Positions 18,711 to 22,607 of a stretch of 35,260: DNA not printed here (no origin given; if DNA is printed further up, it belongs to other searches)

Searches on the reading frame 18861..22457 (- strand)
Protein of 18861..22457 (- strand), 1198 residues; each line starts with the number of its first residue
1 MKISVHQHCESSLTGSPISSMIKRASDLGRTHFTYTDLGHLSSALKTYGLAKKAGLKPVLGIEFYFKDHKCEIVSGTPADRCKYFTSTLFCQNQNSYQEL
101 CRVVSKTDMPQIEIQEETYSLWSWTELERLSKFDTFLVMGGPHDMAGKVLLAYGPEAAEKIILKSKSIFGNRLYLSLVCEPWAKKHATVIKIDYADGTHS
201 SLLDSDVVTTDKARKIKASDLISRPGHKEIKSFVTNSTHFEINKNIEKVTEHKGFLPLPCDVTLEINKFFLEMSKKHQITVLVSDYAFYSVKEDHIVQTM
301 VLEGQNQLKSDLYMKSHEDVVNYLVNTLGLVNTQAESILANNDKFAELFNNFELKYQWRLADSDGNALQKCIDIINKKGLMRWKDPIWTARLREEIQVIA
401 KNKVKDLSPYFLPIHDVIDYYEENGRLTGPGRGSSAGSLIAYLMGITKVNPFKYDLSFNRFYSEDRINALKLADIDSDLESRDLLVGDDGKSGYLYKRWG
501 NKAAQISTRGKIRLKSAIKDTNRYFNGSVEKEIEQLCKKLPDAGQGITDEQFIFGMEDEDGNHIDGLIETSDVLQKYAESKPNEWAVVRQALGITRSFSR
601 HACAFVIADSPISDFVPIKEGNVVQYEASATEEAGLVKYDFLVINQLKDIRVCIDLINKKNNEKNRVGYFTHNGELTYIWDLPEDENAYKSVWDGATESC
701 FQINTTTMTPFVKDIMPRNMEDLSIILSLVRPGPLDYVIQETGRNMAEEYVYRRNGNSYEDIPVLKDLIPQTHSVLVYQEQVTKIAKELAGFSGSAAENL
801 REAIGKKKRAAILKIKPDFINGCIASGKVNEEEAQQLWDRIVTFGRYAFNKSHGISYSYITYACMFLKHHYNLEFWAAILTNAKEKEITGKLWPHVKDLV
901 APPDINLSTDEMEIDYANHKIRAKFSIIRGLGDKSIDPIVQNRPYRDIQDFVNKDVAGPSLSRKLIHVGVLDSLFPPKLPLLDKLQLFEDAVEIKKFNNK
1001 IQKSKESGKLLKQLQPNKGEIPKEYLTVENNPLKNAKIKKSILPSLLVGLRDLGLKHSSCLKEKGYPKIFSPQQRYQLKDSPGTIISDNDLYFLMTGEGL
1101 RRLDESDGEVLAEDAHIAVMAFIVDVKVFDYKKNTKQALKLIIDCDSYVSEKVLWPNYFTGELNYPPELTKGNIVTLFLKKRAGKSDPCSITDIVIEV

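Call 19: search_protein_families(library=pfam, proteins=[window:18861-22457:-], max_evalue=0.001)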
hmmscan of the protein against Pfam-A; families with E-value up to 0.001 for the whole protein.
window:18861-22457:- (1198 aa): 4 families
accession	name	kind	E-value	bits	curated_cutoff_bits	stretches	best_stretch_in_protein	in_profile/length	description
PF07733.18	DNA_pol3_alpha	-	1.3e-46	159.8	23.9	1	386-642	21-259/260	Bacterial DNA polymerase III alpha NTPase domain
PF17657.6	DNA_pol3_finger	-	2.2e-31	108.9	22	1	650-826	5-165/166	Bacterial DNA polymerase III alpha subunit finger domain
PF02811.25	PHP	-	2.1e-16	61.2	26.4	1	5-176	2-160/164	PHP domain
PF14579.12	HHH_6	-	5.6e-10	39.7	25.6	1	900-974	4-83/90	Helix-hairpin-helix motif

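Call 83: search_dna_similar(query=window:18861-22457:-, collection=phages, mode=protein, max_evalue=1e-10, max_rows=12)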
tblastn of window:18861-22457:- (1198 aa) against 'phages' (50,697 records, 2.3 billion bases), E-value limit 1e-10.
Records with a match: 1378; places in all: 1379; records where one place covers at least 80% of the query: 1.
Best place of each record, by identity: <60% 1378.
By first word of the organism name: Pseudomonas 301; Mycobacterium 281; Streptomyces 211; Gordonia 132; Bacillus 99; Bacteriophage 40; Microbacterium 36; Staphylococcus 34; Escherichia 31; Rhodococcus 22; and 56 more.
By host as written in the record: Mycobacterium smegmatis mc2 155 203; Pseudomonas aeruginosa 118; - 97; Pseudomonas aeruginosa PAO1 86; Streptomyces griseus ATCC 10137 81; Gordonia terrae 3612 65; Streptomyces lividans JI 1326 44; Mycobacterium smegmatis mc#155 37; and 224 more.
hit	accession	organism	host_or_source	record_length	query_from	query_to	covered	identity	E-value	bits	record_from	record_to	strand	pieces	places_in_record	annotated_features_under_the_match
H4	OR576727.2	Myxococcus phage Mx1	Myxococcus sp.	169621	4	1044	87%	34.1%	3e-173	575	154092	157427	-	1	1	DNA polymerase III alpha subunit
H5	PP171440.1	Streptomyces phage DekoNeimoidia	soil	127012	11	966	80%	26.5%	5e-65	249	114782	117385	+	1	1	record has no annotation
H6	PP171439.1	Streptomyces phage Byblos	soil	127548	11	966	80%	26.5%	5e-65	249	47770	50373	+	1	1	record has no annotation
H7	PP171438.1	Streptomyces phage Ankus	soil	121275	11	966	80%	26.4%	5e-63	243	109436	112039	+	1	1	record has no annotation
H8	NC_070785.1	Streptomyces phage Wakanda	Streptomyces sanglieri UNT16F27A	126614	11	968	80%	26.3%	1e-64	248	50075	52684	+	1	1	57: DnaE-like DNA polymerase III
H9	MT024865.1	Streptomyces phage Wakanda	Streptomyces sanglieri UNT16F27A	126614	11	968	80%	26.3%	1e-64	248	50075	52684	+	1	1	57: DnaE-like DNA polymerase III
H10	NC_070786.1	Streptomyces phage Muntaha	Streptomyces sanglieri UNT16F27A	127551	11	968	80%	26.3%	2e-64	248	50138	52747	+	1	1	58: DnaE-like DNA polymerase III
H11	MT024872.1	Streptomyces phage Muntaha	Streptomyces sanglieri UNT16F27A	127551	11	968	80%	26.3%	2e-64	248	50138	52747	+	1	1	58: DnaE-like DNA polymerase III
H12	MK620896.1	Streptomyces phage Circinus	Streptomyces griseofuscus ATCC 23916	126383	11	966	80%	25.8%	3e-62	240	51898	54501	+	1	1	58: DnaE-like DNA polymerase III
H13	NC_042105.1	Streptomyces phage BillNye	Streptomyces viridochromogenes DSM40736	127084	11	966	80%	25.8%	3e-62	240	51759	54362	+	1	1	DNA polymerase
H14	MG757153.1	Streptomyces phage BillNye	Streptomyces viridochromogenes DSM40736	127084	11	966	80%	25.8%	3e-62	240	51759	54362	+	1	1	DNA polymerase III alpha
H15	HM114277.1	Rhodococcus phage E3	Rhodococcus equi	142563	3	954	79%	24.9%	2e-60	234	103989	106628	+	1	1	gp154: DnaE-like DNA polymerase III alpha subunit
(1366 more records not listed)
